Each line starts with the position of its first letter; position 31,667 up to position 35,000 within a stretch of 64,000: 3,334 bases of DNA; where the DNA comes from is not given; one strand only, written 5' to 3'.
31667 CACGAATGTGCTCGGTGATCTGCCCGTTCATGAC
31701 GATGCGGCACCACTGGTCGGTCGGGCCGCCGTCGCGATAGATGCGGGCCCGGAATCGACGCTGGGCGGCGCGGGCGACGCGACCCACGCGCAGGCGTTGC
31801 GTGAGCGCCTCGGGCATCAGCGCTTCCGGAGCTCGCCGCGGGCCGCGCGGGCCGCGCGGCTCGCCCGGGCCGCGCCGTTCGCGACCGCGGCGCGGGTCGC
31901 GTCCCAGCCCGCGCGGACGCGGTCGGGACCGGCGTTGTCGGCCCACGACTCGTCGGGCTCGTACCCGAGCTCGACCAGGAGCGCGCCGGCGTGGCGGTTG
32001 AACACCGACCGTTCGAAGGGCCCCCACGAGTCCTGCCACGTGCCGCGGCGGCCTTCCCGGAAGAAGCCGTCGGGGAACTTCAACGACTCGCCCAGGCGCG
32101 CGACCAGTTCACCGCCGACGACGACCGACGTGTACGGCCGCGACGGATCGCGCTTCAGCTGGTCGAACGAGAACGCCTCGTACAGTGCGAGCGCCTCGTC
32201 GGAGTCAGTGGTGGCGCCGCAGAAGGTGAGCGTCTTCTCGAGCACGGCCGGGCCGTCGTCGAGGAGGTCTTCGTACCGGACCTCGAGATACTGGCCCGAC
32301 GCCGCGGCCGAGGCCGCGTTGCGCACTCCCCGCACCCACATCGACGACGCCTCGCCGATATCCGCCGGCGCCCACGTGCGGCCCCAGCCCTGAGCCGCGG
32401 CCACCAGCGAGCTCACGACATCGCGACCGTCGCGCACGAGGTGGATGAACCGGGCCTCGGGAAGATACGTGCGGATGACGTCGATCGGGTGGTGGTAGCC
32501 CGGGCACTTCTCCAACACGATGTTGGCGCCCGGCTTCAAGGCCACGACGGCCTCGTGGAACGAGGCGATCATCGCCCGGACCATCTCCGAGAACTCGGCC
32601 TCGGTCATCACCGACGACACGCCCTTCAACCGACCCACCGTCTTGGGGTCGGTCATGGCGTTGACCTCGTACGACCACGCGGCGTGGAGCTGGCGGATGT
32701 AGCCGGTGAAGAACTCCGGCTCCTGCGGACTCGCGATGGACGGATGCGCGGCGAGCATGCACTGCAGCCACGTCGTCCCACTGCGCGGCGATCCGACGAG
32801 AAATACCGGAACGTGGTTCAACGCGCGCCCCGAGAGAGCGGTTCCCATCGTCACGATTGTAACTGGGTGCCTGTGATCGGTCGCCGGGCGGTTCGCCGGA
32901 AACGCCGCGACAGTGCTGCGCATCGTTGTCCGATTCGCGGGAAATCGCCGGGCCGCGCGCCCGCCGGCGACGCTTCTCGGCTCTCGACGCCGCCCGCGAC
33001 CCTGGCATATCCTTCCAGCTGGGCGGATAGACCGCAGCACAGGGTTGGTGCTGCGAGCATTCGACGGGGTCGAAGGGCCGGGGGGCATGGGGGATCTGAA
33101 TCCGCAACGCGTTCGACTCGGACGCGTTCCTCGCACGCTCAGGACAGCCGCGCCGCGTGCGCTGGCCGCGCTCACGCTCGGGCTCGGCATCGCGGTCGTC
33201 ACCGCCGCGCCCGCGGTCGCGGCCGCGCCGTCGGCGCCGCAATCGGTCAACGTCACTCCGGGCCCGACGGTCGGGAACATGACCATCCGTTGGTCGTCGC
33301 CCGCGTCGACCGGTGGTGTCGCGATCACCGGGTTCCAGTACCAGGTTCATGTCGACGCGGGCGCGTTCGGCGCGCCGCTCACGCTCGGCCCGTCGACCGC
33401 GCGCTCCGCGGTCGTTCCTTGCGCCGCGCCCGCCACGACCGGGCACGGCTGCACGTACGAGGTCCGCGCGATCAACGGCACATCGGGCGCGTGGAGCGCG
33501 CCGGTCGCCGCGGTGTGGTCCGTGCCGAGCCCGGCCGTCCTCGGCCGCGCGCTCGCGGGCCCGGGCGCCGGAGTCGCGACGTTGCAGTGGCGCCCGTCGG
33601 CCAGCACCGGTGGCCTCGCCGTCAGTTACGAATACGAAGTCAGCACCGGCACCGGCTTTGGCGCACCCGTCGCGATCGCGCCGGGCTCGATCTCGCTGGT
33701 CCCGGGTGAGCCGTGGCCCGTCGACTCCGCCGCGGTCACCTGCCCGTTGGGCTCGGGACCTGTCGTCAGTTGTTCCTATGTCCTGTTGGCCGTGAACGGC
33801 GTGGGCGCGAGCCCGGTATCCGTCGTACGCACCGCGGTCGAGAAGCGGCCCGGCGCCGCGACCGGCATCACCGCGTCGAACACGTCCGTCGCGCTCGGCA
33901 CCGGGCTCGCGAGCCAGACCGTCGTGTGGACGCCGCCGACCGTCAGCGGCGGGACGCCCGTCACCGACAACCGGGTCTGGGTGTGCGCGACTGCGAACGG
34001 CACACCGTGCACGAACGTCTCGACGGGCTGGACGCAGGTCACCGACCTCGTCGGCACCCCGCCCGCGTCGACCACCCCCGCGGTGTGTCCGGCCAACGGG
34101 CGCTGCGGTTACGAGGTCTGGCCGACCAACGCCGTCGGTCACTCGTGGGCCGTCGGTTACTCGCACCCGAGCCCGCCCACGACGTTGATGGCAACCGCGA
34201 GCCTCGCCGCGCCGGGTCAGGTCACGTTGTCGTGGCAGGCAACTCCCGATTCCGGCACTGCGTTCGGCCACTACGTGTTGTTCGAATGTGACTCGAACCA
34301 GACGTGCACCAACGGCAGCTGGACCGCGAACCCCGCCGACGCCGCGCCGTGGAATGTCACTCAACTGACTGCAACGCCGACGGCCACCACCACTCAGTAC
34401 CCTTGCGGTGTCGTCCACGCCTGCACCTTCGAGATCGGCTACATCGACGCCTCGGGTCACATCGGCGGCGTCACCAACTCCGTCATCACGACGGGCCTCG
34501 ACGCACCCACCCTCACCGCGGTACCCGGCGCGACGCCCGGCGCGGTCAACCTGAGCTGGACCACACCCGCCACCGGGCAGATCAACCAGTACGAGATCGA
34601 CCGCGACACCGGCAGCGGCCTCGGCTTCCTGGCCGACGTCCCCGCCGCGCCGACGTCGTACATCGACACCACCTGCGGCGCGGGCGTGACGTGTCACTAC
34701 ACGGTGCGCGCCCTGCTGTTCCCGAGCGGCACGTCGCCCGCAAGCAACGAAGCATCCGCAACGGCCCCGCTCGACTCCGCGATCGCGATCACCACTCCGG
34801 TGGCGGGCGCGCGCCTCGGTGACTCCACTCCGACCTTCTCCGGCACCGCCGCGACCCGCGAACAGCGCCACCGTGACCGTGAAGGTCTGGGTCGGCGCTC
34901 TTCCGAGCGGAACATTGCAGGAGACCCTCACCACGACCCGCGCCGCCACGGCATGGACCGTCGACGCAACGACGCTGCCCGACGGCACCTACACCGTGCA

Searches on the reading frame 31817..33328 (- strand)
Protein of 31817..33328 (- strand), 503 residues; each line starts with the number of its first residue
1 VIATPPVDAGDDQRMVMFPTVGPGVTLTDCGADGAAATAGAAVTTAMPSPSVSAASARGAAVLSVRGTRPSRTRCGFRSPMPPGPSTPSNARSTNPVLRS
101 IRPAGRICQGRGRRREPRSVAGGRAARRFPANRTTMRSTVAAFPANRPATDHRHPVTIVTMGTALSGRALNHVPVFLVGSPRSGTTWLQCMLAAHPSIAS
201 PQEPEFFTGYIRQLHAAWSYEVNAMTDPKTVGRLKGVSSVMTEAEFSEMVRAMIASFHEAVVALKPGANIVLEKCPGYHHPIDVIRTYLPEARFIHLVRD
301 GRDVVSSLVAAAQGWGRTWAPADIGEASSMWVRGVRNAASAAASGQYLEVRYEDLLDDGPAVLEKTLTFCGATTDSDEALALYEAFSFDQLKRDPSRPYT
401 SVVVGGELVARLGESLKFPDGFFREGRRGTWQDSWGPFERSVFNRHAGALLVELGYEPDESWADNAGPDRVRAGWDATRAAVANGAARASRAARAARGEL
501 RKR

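Call 9: search_protein_families(library=pfam, proteins=[window:31817-33328:-], max_evalue=0.01)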
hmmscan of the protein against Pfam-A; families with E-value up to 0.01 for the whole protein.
window:31817-33328:- (503 aa): 2 families
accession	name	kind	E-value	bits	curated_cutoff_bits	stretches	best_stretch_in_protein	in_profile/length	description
PF13469.12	Sulfotransfer_3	-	1.2e-35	124.1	27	1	174-374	1-214/216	Sulfotransferase family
PF00685.33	Sulfotransfer_1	-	1.8e-17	64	22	1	175-433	4-233/255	Sulfotransferase domain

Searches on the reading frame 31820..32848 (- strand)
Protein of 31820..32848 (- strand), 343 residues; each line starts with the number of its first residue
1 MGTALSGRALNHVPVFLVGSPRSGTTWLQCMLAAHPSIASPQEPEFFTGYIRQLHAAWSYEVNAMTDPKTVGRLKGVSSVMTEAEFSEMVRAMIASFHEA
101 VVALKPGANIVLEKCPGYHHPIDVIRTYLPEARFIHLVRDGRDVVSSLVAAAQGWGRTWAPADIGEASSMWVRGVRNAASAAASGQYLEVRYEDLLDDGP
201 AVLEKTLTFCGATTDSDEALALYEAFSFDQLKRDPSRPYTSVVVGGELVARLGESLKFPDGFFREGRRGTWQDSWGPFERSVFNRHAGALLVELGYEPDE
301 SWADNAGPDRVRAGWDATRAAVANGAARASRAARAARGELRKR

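Call 28: find_related_loci(query=window:31820-32848:-, collection=genome_contigs, flank=10000)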
Query seq(343 aa) (343 aa) in genome_contigs; peptide patterns used: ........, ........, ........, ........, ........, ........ (x = any residue, [..] = any of these).
73 stretches matched a pattern; 45 encode a relative of the query (tblastn E <= 1e-3); 45 distinct loci.
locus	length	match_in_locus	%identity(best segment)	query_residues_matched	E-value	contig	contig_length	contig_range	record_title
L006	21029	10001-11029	99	1-343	0e+0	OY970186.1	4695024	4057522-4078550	MAG: uncultured Actinomycetes bacterium isolate MFD04967.bin.c.5 genome assembly, chromosome: 1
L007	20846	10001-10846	39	11-311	5e-67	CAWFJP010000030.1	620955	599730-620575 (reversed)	MAG: uncultured delta proteobacterium isolate MFD02242.bin.2.64 genome assembly, contig: contig_9111, whole genome shotg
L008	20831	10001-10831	32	15-312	3e-40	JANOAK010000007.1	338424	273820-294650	MAG: Flavobacteriales bacterium isolate VAR_18_metabat_312 VAR_18_k141_3999234, whole genome shotgun sequence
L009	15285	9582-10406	30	15-296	8e-32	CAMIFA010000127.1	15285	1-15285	MAG: uncultured cyanobacterium isolate 5VxgWvZHuo_bin.2.MAG genome assembly, contig: NODE_157_length_15285_cov_5.688181,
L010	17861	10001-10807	31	14-297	3e-27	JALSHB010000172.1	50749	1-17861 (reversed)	MAG: Chromatiales bacterium isolate 354-166_metabat1_scaf2bin.062 354-166_scaffold_536_c1, whole genome shotgun sequence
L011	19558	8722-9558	34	16-296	2e-25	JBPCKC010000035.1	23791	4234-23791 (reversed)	MAG: Solirubrobacterales bacterium isolate TH_ant_mag_42 S1Ck127_2433017_flag_1_multi_20.9915_len_23791, whole genome sh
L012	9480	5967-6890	29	16-297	5e-25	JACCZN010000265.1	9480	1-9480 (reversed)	MAG: Rubrobacter sp. isolate MGR_bin231 SD2897-2912_k127_3037424, whole genome shotgun sequence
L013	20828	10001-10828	31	16-314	5e-23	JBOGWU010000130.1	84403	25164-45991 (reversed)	MAG: Actinomycetota bacterium isolate SC-S_metawrap_bin.150 k127_892309, whole genome shotgun sequence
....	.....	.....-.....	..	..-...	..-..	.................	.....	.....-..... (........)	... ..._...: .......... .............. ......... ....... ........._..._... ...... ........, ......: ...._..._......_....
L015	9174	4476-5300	28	16-299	5e-23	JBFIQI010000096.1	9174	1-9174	MAG: Gammaproteobacteria bacterium isolate Mix_sand12.2021.10.Z.8 k141_822711_length_9174_cov_10.0000, whole genome shot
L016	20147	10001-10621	33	16-209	3e-22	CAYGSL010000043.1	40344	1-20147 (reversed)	MAG TPA_asm: uncultured Pseudomonadales bacterium isolate ERP117304_co3_188 genome assembly, contig: NODE_1481_length_40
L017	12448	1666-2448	29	16-297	3e-21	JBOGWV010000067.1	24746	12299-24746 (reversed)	MAG: Actinomycetota bacterium isolate SC-S_metawrap_bin.130 k127_2820913, whole genome shotgun sequence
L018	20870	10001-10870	30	16-312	4e-20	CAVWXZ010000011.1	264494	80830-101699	MAG: uncultured Gammaproteobacteria bacterium isolate MFD03551.bin.2.133 genome assembly, contig: contig_44248, whole ge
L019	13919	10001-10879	27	1-301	2e-19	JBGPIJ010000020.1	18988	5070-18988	MAG: Gemmatimonadota bacterium isolate OBJ_0618_7090110_337 k141_9572182_length_18988_cov_23.0000, whole genome shotgun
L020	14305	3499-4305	28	14-297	2e-19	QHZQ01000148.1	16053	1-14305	MAG: Acidobacteria bacterium isolate gp11 AA57 14_1009_16_40cm_scaffold_22657_curated, whole genome shotgun sequence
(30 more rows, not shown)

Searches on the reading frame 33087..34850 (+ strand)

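Call 9: search_protein_families(library=pfam, proteins=[window:33087-34850:+], max_evalue=0.01)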
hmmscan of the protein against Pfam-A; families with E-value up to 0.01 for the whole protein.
window:33087-34850:+ (588 aa): 1 family
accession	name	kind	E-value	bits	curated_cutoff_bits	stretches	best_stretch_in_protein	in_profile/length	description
PF00041.27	fn3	-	1.8e-08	34.9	25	0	49-141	1-82/84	Fibronectin type III domain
